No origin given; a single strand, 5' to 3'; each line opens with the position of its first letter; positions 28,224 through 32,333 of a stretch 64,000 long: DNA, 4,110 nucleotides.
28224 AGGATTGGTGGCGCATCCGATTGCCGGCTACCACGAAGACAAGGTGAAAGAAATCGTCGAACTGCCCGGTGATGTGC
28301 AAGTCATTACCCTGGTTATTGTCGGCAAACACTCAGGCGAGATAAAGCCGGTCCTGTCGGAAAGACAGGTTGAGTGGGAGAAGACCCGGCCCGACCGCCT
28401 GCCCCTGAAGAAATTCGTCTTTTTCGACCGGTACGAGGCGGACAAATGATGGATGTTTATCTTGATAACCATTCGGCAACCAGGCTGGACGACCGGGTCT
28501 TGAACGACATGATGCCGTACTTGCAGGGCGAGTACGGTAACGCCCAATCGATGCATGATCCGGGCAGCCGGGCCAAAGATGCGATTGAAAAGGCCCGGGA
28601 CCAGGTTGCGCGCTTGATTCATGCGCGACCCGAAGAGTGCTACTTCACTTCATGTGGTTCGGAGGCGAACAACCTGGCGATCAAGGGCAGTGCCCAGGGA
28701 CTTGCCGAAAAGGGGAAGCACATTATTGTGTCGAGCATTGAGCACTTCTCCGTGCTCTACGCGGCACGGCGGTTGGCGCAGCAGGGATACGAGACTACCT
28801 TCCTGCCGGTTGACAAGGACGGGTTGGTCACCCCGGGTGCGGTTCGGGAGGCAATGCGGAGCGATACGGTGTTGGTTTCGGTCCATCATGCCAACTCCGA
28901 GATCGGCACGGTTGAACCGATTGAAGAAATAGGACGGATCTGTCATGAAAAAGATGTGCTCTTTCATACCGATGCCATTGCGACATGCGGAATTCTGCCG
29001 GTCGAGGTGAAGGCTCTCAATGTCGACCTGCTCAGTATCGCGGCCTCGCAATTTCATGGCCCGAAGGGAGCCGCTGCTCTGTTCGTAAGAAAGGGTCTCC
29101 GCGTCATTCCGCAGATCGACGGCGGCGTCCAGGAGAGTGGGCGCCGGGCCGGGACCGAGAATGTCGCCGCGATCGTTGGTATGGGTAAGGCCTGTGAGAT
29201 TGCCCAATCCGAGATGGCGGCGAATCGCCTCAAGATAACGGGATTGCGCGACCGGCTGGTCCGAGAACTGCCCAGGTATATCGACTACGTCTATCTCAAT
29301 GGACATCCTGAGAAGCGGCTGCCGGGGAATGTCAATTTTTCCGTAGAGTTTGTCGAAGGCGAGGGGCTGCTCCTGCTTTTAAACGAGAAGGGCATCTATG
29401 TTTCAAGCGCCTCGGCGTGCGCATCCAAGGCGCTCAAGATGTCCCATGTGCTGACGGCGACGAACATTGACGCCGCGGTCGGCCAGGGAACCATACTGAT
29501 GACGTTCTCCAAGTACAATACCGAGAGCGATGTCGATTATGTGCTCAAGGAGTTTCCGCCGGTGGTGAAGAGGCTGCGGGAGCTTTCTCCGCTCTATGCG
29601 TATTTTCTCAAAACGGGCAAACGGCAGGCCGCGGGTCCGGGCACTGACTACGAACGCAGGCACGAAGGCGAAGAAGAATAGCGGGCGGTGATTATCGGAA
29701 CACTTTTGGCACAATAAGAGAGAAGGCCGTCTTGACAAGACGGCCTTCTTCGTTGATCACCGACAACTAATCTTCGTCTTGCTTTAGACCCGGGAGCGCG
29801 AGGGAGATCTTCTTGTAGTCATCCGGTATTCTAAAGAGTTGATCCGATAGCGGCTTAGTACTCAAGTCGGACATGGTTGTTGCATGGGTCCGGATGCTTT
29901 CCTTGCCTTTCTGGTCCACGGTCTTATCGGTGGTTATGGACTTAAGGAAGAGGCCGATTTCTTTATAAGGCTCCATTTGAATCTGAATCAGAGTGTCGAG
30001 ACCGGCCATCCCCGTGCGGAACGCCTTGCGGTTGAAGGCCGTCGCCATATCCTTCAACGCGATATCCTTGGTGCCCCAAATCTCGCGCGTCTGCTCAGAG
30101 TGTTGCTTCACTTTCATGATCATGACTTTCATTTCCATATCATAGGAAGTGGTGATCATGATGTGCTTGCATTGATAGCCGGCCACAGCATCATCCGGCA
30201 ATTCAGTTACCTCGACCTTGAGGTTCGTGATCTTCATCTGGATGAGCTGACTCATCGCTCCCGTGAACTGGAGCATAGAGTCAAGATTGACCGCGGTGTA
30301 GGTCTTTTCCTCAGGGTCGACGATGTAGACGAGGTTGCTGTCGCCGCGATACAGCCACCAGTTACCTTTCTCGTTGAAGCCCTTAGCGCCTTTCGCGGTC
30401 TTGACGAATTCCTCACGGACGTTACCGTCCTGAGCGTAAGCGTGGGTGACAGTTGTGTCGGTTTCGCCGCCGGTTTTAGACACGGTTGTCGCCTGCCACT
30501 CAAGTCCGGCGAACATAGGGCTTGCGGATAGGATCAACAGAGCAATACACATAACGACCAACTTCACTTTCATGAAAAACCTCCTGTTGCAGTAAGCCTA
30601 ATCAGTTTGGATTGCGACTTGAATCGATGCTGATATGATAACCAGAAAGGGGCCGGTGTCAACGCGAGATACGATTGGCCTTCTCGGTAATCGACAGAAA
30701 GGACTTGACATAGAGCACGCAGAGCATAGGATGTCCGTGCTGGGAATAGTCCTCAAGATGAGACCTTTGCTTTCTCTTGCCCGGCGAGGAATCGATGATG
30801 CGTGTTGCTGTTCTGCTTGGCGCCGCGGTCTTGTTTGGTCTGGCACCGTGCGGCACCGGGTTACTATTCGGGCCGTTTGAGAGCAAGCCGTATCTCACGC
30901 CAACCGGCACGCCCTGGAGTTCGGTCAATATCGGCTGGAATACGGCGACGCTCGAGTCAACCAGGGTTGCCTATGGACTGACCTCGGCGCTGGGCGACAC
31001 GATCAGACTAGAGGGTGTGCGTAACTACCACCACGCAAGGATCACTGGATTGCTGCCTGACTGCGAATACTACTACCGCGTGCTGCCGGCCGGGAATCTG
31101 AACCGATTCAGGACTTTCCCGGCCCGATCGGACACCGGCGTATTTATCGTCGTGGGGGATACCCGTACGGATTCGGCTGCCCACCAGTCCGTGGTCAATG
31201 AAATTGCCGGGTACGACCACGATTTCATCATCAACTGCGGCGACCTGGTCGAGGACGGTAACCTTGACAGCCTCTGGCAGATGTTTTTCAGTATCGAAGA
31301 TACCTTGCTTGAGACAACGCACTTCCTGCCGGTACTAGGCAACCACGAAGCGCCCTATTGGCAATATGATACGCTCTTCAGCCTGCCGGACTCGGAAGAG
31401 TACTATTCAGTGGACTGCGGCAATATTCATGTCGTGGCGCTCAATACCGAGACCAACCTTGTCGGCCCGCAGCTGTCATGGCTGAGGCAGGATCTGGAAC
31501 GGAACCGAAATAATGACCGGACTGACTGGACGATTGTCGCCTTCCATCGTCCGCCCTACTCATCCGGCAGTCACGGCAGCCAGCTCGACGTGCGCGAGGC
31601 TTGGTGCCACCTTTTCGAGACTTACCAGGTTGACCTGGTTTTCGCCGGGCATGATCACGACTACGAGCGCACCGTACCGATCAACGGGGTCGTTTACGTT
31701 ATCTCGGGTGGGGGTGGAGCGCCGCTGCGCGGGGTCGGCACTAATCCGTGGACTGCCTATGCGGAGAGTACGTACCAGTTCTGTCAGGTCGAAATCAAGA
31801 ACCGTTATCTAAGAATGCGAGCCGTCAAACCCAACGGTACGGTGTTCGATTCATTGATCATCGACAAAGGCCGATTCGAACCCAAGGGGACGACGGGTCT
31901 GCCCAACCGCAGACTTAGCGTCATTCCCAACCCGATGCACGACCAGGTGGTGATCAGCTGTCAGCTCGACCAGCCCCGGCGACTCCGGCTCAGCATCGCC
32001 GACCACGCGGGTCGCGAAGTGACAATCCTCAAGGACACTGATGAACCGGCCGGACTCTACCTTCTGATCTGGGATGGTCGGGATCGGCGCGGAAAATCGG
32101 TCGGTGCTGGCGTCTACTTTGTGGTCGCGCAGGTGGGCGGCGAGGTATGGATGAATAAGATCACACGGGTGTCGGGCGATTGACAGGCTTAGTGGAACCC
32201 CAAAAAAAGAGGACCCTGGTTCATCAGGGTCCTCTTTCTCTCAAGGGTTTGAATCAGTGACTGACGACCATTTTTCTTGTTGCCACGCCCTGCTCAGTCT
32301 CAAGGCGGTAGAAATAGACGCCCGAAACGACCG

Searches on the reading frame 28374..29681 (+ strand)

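Call 43: search_protein_families(library=pfam, proteins=[window:28374-29681:+], max_evalue=0.00001)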
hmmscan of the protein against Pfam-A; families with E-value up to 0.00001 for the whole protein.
window:28374-29681:+ (435 aa): 1 family
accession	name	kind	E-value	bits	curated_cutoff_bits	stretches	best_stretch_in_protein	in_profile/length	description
PF00266.25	Aminotran_5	-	6.9e-72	242.9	21.5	1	28-390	1-371/371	Aminotransferase class-V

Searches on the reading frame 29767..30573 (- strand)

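Call 43: search_protein_families(library=pfam, proteins=[window:29767-30573:-], max_evalue=0.00001)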
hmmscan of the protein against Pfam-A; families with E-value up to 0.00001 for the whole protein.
window:29767-30573:- (268 aa): 1 family
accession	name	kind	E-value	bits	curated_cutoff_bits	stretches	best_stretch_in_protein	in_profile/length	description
PF14371.13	DUF4412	-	1.5e-09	38.4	21.6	1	77-253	51-191/191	Domain of unknown function (DUF4412)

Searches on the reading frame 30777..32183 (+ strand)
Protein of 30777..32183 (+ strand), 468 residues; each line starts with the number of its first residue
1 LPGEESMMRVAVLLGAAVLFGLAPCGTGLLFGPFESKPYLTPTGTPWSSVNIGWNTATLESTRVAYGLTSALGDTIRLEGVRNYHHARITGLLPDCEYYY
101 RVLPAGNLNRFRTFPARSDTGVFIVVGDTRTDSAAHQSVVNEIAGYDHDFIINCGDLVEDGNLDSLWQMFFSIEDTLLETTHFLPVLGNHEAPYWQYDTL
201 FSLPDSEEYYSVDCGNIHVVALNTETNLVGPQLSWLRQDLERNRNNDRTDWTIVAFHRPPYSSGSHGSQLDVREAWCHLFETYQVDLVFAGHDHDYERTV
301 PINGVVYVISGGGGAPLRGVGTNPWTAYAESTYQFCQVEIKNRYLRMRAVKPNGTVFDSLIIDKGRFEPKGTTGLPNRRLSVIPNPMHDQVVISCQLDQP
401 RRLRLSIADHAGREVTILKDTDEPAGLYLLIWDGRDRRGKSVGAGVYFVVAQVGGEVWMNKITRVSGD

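Call 43: search_protein_families(library=pfam, proteins=[window:30777-32183:+], max_evalue=0.00001)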
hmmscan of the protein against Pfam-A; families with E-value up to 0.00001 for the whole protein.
window:30777-32183:+ (468 aa): 3 families
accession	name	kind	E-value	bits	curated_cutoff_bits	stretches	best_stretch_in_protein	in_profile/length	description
PF00149.33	Metallophos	-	1e-17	65.6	21.5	1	123-296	3-191/191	Calcineurin-like phosphoesterase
PF16656.11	Pur_ac_phosph_N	-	1.6e-08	35.4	30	1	38-106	4-82/93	Purple acid Phosphatase, N-terminal domain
PF13860.13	FlgD_ig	-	7.2e-06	26.3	27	0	400-452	21-74/79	FlgD Ig-like domain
